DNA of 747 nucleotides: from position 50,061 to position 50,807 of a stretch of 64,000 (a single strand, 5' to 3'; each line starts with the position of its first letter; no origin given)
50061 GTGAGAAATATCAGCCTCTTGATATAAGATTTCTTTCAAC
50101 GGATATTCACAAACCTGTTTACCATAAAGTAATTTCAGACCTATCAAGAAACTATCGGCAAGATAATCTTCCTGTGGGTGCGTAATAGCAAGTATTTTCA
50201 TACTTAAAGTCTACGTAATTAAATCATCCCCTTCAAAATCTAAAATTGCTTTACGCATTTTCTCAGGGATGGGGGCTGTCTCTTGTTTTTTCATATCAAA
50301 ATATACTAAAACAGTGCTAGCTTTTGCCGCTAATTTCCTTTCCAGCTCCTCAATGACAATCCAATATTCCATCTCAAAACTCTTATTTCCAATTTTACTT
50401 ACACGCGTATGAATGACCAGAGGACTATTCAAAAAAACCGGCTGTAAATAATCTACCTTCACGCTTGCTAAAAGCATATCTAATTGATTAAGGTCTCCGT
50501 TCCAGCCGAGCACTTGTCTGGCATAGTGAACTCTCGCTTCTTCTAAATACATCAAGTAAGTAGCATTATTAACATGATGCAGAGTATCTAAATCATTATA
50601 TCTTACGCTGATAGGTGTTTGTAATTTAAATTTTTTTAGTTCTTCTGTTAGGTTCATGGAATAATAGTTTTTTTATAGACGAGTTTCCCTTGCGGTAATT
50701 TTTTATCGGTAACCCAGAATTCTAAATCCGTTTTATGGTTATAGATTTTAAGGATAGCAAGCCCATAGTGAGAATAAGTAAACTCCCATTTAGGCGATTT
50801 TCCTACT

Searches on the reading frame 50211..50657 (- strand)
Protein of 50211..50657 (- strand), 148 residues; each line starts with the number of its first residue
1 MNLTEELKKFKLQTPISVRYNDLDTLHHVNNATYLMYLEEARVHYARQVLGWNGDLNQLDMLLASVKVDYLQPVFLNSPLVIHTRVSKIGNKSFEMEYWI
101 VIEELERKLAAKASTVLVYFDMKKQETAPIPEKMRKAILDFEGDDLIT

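Call 39: search_protein_families(library=pfam, proteins=[window:50211-50657:-], max_evalue=0.00001)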
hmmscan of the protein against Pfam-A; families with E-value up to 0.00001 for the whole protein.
window:50211-50657:- (148 aa): 3 families
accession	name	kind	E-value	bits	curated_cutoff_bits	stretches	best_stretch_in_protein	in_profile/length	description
PF13279.12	4HBT_2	-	2e-23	83.6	25.5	1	18-138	1-122/122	Thioesterase-like superfamily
PF03061.28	4HBT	-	1.3e-12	48.3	20.6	1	27-104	2-74/79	Thioesterase superfamily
PF20791.3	Acyl-ACP_TE_C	-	2.4e-09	37.8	21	1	11-104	7-88/101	Acyl-ACP thioesterase C-terminal domain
